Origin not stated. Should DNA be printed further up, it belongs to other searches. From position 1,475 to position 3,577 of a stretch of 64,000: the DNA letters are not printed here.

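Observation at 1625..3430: Unusual fusion: membrane-anchored PTP-like phosphatase domain joined to a neutral-ceramidase-like domain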

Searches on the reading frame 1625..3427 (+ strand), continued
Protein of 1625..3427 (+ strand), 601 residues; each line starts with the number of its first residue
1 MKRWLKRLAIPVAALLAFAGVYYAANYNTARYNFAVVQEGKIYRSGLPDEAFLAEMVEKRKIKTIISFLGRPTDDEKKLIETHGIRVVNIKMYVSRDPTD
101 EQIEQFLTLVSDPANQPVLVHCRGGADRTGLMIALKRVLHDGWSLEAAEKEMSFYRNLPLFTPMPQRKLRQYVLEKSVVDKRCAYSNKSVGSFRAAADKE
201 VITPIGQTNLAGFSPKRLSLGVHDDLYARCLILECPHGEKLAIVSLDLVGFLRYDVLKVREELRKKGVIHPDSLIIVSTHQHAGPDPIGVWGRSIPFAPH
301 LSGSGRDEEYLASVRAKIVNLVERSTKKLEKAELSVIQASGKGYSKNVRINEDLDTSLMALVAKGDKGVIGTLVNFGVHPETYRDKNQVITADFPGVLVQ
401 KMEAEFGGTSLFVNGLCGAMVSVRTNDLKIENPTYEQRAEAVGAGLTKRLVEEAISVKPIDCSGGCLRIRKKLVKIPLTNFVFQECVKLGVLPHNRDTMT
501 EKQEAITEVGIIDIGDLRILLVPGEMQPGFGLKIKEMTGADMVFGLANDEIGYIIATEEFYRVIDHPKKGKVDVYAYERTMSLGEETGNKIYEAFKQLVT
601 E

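Call 25: search_protein_representatives(protein=window:1625-3427:+)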
Query: 601 residues. Proteins with E-value up to 0.001 (for the whole library): 11800; up to 1e-10: 3148; up to 1e-30: 245. The best 150 are listed.
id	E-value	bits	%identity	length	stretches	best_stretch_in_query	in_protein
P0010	1.4e-234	796.7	61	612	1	11-600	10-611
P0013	3.3e-158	544.5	62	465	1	192-599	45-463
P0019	1.6e-100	354.0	46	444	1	183-598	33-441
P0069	9.0e-87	308.7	44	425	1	192-599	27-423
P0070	1.0e-76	275.5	43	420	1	192-600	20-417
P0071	1.2e-74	268.6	42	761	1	192-599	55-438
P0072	3.5e-73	263.8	43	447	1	190-598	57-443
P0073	1.9e-68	248.2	48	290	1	303-599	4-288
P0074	4.0e-67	243.8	35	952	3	191-591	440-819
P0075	4.3e-67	243.7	39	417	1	190-591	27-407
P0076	1.1e-66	242.4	38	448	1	195-599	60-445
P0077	1.5e-66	241.9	41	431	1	195-600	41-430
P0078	6.4e-64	233.2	43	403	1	190-598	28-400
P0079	3.2e-63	230.9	40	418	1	192-601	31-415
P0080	2.5e-62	228.0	45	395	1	191-596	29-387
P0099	2.7e-49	184.9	32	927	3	209-541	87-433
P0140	1.0e-42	163.2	49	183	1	2-169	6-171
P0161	3.1e-40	155.0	31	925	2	206-541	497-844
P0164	4.7e-40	154.4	48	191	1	3-164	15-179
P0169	2.2e-39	152.2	35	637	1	184-598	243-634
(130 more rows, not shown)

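Call 26: find_encoding_contigs(protein=P0013, flank=6000, max_places=3)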
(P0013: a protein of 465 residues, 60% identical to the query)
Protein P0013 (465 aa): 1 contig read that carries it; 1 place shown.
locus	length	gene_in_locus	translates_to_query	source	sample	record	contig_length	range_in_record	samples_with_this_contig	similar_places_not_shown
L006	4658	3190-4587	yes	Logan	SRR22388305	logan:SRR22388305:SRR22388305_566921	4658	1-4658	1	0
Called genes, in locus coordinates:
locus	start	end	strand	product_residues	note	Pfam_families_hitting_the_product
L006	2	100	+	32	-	?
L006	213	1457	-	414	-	PF00890:FAD_binding_2, PF01134:GIDA (weak), PF01266:DAO (weak), PF03486:HI0933_like, PF07992:Pyr_redox_2, PF12831:FAD_oxidored, PF13450:NAD_binding_8 (weak), PF22780:HI0933_like_1st, +1 more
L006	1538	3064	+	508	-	-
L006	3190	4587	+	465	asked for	PF04734:Ceramidase_alk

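Call 27: find_encoding_contigs(protein=P0018, flank=6000, max_places=3)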
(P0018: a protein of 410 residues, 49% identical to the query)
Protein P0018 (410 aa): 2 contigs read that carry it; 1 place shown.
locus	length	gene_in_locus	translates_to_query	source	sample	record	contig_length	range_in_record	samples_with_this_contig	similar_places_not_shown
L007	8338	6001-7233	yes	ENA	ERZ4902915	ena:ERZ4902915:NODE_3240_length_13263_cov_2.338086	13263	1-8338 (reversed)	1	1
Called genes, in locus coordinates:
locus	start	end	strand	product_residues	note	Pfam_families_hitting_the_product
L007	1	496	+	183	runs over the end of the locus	PF08645:PNK3P (weak), PF13419:HAD_2, PF00702:Hydrolase, PF13242:Hydrolase_like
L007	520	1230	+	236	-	PF00849:PseudoU_synth_2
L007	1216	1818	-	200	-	PF09335:VTT_dom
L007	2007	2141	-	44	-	-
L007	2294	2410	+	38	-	-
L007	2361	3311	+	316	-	-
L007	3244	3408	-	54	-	-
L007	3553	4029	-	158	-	-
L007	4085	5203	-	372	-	PF00082:Peptidase_S8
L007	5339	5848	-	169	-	PF03162:Y_phosphatase2, PF22741:PTP-NADK, PF00782:DSPc (weak), PF22785:Tc-R-P, PF13350:Y_phosphatase3 (weak)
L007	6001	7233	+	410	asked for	PF04734:Ceramidase_alk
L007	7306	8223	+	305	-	PF02517:Rce1-like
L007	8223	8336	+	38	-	?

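Call 28: find_encoding_contigs(protein=P0140, flank=6000, max_places=3)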
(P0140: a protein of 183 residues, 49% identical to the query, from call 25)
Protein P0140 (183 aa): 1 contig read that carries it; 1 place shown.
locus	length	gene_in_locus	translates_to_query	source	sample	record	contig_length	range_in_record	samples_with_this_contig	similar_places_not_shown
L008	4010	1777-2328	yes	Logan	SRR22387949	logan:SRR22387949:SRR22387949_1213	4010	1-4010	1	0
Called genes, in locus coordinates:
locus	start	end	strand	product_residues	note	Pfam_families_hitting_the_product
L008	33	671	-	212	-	PF02517:Rce1-like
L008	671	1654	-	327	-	PF02517:Rce1-like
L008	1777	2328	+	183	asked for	PF22741:PTP-NADK, PF13350:Y_phosphatase3, PF03162:Y_phosphatase2, PF22784:PTP-SAK, PF00782:DSPc (weak), PF22785:Tc-R-P, PF00102:Y_phosphatase (weak)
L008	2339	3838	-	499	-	-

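Call 30: find_related_loci(query=A2, collection=genome_contigs, flank=8000)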
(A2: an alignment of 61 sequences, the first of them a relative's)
Query A2 (601 aa) in genome_contigs; peptide patterns used: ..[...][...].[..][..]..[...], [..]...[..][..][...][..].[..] (x = any residue, [..] = any of these).
600 stretches matched a pattern (row limit reached: there are more); 563 encode a relative of the query (tblastn E <= 1e-3); the best 80 are kept; 80 distinct loci.
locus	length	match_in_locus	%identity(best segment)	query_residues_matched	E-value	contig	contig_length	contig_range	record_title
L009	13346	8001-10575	38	191-600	7e-70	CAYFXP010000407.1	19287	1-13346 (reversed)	MAG TPA_asm: uncultured Syntrophobacterales bacterium isolate ERP108616_co1_46 genome assembly, contig: k119_1643170, wh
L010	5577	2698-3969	35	150-593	1e-64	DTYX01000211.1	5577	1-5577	MAG TPA_asm: Candidatus Poribacteria bacterium isolate UWMA-0232 k99_1505689, whole genome shotgun sequence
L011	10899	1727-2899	33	193-601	6e-64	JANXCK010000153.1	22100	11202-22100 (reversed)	MAG: Fimbriimonadales bacterium isolate SKYB70 k141_46061, whole genome shotgun sequence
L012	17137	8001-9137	34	202-599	8e-64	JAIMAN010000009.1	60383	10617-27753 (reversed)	MAG: Armatimonadota bacterium isolate HOT.MAX.079 NODE_493_length_60383_cov_10.443820, whole genome shotgun sequence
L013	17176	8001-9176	33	192-601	1e-63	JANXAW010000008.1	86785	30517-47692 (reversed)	MAG: Fimbriimonadales bacterium isolate SKYB14 k141_32657, whole genome shotgun sequence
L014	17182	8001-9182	34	193-599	3e-61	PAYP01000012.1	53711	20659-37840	MAG: Candidatus Poribacteria bacterium isolate SAT10 245429, whole genome shotgun sequence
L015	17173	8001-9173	35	186-599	5e-61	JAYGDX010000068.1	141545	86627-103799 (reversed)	MAG: Candidatus Poribacteria bacterium isolate OC6_3000m_MAG_233 OC6_3000m_contig_1242746, whole genome shotgun sequence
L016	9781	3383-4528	34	202-601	2e-59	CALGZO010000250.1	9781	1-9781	MAG: uncultured Fimbriimonadales bacterium isolate R1_Bin_MAXBIN__010_1 genome assembly, contig: c_000001085711, whole g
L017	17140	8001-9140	35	192-600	2e-57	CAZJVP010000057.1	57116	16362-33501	MAG TPA_asm: uncultured Thermococci archaeon isolate SRP231805_co4_37 genome assembly, contig: k141_149070, whole genome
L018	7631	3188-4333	33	202-601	5e-57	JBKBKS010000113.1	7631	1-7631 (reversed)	MAG: Fimbriimonadales bacterium isolate 21I_052.bin.29 NODE_113_length_7631_cov_4.635028, whole genome shotgun sequence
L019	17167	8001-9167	35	189-601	7e-56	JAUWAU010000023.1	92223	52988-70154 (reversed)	MAG: Armatimonadota bacterium isolate CSMAG_1302 CSMAG_1302_k141_1005827_length_92223_cov_29.6934, whole genome shotgun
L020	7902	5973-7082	34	192-588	3e-55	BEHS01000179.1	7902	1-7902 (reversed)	Bacterium HR16 DNA, contig: NODE_2798_179, isolate: HRbin16, whole genome shotgun sequence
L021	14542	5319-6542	33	171-598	1e-54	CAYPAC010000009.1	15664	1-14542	MAG TPA_asm: uncultured Methanosarcinales archaeon isolate binchicken_co38_1178 genome assembly, contig: NODE_7932_lengt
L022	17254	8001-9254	34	154-599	1e-54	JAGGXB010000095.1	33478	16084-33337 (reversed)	MAG: Thermoproteales archaeon isolate AUK141 PB_MBMC_095_c_000000000108, whole genome shotgun sequence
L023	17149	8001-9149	35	199-599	5e-54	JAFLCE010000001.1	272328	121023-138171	MAG: Anaerolineae bacterium isolate UWPOB_ANAER1 gnl_X_MCALJHDA_1, whole genome shotgun sequence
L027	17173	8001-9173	34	192-599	3e-53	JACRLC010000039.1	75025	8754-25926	MAG: Chloroflexi bacterium isolate NC_groundwater_1871_Pr3_B-0.1um_54_18 SR2-18-B1_coassembly_210266, whole genome shotg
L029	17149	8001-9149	34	199-599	1e-52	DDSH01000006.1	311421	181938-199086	MAG TPA_asm: Anaerolineales bacterium UBA2395 UBA2395_contig_3065, whole genome shotgun sequence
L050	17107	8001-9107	32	210-599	3e-45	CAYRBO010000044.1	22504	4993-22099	MAG TPA_asm: uncultured Anaerolinea sp. isolate binchicken_co135_89 genome assembly, contig: NODE_3945_length_22504_cov_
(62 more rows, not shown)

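Call 35: search_protein_families(library=pfam, proteins=[L029:1212-2240:+, L027:9175-10452:+, L050:9107-10411:+, L029:5569-6915:+, L029:169-1167:+, L001:9986-11269:+, L006:1538-3061:+, L008:2339-3835:-, L004:5059-5547:+, L004:8394-9155:+], max_evalue=0.01)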
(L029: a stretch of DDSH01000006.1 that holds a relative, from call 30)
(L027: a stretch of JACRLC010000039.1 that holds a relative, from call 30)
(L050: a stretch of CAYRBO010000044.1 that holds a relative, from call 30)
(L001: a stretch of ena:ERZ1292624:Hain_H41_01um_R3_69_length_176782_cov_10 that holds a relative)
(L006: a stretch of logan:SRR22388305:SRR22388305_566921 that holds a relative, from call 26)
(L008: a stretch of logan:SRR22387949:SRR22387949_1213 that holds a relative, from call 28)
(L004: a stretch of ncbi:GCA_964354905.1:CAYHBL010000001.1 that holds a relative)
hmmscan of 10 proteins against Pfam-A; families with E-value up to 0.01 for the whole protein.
L029:1212-2240:+ (343 aa): 4 families
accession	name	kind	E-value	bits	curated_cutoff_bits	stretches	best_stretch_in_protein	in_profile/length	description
PF01408.29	GFO_IDH_MocA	-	2.3e-26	93.3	24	1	3-121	1-120/120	Oxidoreductase family, NAD-binding Rossmann fold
PF22725.1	GFO_IDH_MocA_C3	-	4.2e-22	78.9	27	1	136-248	10-121/124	GFO/IDH/MocA C-terminal domain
PF02894.22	GFO_IDH_MocA_C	-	3.5e-15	56.8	22.9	1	139-332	9-217/218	Oxidoreductase family, C-terminal alpha/beta domain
PF03447.22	NAD_binding_3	-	9.5e-05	23.5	24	1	9-119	6-115/116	Homoserine dehydrogenase, NAD binding domain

L027:9175-10452:+ (426 aa): 4 families
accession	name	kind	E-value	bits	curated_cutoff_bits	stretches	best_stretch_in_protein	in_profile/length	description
PF01041.23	DegT_DnrJ_EryC1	-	5.8e-87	292.7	19.8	1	24-358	4-331/360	DegT/DnrJ/EryC1/StrS aminotransferase family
PF01212.27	Beta_elim_lyase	-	1.1e-05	25.3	27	1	48-291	32-273/288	Beta-eliminating lyase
PF00155.27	Aminotran_1_2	-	0.00034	20.3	19.7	1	59-176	60-192/361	Aminotransferase class I and II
PF01053.26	Cys_Met_Meta_PP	-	0.0073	15.3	27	0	48-173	52-177/381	Cys/Met metabolism PLP-dependent enzyme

L050:9107-10411:+ (435 aa): 2 families
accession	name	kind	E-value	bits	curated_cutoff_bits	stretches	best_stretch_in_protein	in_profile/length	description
PF02056.22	Glyco_hydro_4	-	7.3e-52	176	23.2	1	3-184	1-181/183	Family 4 glycosyl hydrolase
PF11975.13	Glyco_hydro_4C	-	9.1e-38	130.8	24.1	1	195-418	1-210/211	Family 4 glycosyl hydrolase C-terminal domain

L029:5569-6915:+ (449 aa): 3 families
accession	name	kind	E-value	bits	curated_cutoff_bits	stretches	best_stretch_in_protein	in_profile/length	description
PF13347.12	MFS_2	-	2.1e-58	198.3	27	1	16-428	2-425/427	MFS/sugar transport protein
PF07690.21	MFS_1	-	6.4e-19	68.5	33.4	3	235-436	4-182/347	Major Facilitator Superfamily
PF12263.13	DUF3611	-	0.0038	17.6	27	0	362-446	14-92/175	Protein of unknown function (DUF3611)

L029:169-1167:+ (333 aa): 2 families
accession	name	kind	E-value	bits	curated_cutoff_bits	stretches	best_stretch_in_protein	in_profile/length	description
PF13685.12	Fe-ADH_2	-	3e-18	66.7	28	1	45-158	33-149/149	Iron-containing alcohol dehydrogenase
PF00465.25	Fe-ADH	-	2.3e-07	31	31.3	1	39-134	26-148/168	Iron-containing alcohol dehydrogenase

L001:9986-11269:+ (428 aa): 0 families

L006:1538-3061:+ (508 aa): 1 family
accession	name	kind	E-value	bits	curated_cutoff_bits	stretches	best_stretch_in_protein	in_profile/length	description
PF02811.25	PHP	-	7.9e-05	23.5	26.4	1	172-229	2-62/164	PHP domain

L008:2339-3835:- (498 aa): 2 families
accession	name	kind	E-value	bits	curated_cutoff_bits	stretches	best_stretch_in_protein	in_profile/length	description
PF02811.25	PHP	-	7.2e-05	23.6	26.4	1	186-321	2-130/164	PHP domain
PF02163.28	Peptidase_M50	-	0.0013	18.6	27.2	0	45-82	159-195/221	Peptidase family M50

L004:5059-5547:+ (163 aa): 0 families

L004:8394-9155:+ (254 aa): 2 families
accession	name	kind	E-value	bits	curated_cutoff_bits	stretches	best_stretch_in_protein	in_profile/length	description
PF02517.21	Rce1-like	-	4.9e-05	24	22.4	1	144-233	11-89/93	Type II CAAX prenyl endopeptidase Rce1-like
PF17920.6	TetR_C_16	-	0.00012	22.7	26.2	1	148-202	32-86/107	Tetracyclin repressor-like, C-terminal domain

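Call 44: list_cluster_members(proteins=[P0001, P0003, P0006, P0007, P0008])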
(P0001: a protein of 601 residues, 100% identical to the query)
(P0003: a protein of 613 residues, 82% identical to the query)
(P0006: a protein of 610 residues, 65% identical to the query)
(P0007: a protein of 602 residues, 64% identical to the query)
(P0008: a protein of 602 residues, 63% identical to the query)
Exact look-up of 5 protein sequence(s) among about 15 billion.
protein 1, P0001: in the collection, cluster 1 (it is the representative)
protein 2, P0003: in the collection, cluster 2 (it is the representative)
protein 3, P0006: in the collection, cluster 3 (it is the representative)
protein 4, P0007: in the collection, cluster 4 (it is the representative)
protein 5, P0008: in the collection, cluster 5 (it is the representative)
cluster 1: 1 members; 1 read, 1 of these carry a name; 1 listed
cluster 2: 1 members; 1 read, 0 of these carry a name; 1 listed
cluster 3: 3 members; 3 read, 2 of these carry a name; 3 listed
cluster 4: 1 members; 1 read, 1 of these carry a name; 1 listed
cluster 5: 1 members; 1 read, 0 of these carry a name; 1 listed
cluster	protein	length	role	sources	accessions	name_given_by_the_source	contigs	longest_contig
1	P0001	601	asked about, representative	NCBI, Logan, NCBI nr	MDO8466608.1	MAG: neutral/alkaline non-lysosomal ceramidase N-terminal domain-containing protein ... | neutral/alkaline non-lysosomal ceramidase N-terminal domain-containing protein [bacterium]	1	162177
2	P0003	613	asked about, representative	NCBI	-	-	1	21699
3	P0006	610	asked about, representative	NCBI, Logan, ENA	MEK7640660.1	MAG: neutral/alkaline non-lysosomal ceramidase N-terminal domain-containing protein ...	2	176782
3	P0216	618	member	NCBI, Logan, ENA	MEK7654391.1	MAG: neutral/alkaline non-lysosomal ceramidase N-terminal domain-containing protein ...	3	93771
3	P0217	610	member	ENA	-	-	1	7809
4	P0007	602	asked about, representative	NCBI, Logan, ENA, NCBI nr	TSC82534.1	MAG: Neutral/alkaline non-lysosomal ceramidase [Parcubacteria group bacterium ...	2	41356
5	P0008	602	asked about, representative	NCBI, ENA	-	-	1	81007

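Call 56: search_protein_families(library=pfam, proteins=[P0027, P0028, P0030, P0041, P0054, P0071, P0074, P0099, P0161, P0169], max_evalue=0.001)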
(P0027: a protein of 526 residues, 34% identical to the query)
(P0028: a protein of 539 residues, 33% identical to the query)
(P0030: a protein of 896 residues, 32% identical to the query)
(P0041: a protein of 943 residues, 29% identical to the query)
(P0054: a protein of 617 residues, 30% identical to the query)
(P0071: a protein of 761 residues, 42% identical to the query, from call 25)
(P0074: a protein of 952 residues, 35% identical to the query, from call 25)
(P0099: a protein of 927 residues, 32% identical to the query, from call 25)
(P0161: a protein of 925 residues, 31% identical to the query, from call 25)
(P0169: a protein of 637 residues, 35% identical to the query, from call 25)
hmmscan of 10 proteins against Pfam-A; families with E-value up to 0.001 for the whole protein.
P0027 (526 aa): 3 families
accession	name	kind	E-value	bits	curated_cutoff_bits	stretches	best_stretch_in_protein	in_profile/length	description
PF02036.22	SCP2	-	1.9e-12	47.8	21.3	1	439-521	13-96/101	SCP-2 sterol transfer family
PF04734.18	Ceramidase_alk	-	3.3e-12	46.3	32.1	1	24-206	4-210/509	Neutral/alkaline non-lysosomal ceramidase, N-terminal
PF14864.11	Alkyl_sulf_C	-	5.7e-06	27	27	1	436-524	23-112/125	Alkyl sulfatase C-terminal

P0028 (539 aa): 3 families
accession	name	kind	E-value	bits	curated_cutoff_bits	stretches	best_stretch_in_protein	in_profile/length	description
PF02036.22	SCP2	-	5.6e-20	72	21.3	1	449-536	13-100/101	SCP-2 sterol transfer family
PF04734.18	Ceramidase_alk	-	2.3e-09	36.9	32.1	1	34-178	1-155/509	Neutral/alkaline non-lysosomal ceramidase, N-terminal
PF14864.11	Alkyl_sulf_C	-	3.2e-05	24.6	27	1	451-531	28-108/125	Alkyl sulfatase C-terminal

P0030 (896 aa): 1 family
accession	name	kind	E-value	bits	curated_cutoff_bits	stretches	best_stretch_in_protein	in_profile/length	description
PF04734.18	Ceramidase_alk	-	8e-35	120.9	32.1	2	38-263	3-257/509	Neutral/alkaline non-lysosomal ceramidase, N-terminal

P0041 (943 aa): 1 family
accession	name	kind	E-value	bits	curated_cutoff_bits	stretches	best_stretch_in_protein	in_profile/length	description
PF04734.18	Ceramidase_alk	-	3.8e-18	65.9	32.1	2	498-709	3-204/509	Neutral/alkaline non-lysosomal ceramidase, N-terminal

P0054 (617 aa): 1 family
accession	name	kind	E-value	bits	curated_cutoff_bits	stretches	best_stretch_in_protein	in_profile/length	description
PF04734.18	Ceramidase_alk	-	1.6e-11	44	32.1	1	194-385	19-230/509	Neutral/alkaline non-lysosomal ceramidase, N-terminal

P0071 (761 aa): 1 family
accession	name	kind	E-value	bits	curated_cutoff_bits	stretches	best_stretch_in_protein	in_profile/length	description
PF04734.18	Ceramidase_alk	-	1.4e-15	57.4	32.1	1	74-256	20-221/509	Neutral/alkaline non-lysosomal ceramidase, N-terminal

P0074 (952 aa): 2 families
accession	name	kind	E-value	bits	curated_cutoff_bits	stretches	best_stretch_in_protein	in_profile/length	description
PF04734.18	Ceramidase_alk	-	5.5e-40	137.9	32.1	3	52-236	15-221/509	Neutral/alkaline non-lysosomal ceramidase, N-terminal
PF02036.22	SCP2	-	7e-15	55.7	21.3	1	859-950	8-100/101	SCP-2 sterol transfer family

P0099 (927 aa): 1 family
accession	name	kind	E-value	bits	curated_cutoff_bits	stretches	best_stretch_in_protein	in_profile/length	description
PF04734.18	Ceramidase_alk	-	1.9e-16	60.2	32.1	2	558-718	24-209/509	Neutral/alkaline non-lysosomal ceramidase, N-terminal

P0161 (925 aa): 1 family
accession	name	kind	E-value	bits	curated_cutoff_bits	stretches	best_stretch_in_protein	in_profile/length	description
PF04734.18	Ceramidase_alk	-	1.8e-15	57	32.1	1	41-276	1-258/509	Neutral/alkaline non-lysosomal ceramidase, N-terminal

P0169 (637 aa): 2 families
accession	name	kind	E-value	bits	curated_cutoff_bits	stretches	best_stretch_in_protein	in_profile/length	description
PF06267.17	DUF1028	-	6.2e-67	225.6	26.2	1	30-229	1-193/193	Family of unknown function (DUF1028)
PF04734.18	Ceramidase_alk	-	1.6e-07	30.8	32.1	1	264-458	16-232/509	Neutral/alkaline non-lysosomal ceramidase, N-terminal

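Call 61: find_encoding_contigs(protein=P0164, flank=5000, max_places=2)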
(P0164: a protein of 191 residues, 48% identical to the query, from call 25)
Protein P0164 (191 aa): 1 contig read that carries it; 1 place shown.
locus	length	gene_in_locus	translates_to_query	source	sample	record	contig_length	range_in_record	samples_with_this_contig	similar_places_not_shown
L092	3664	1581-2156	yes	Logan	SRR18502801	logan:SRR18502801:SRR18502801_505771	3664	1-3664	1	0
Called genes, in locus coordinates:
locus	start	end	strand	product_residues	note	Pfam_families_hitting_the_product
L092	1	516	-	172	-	?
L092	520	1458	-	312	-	PF02517:Rce1-like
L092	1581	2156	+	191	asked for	PF14566:PTPlike_phytase (weak), PF22741:PTP-NADK, PF03162:Y_phosphatase2, PF22784:PTP-SAK, PF00782:DSPc, PF22785:Tc-R-P, PF00102:Y_phosphatase (weak), PF13350:Y_phosphatase3 (weak)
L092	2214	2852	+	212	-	PF02223:Thymidylate_kin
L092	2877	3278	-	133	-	-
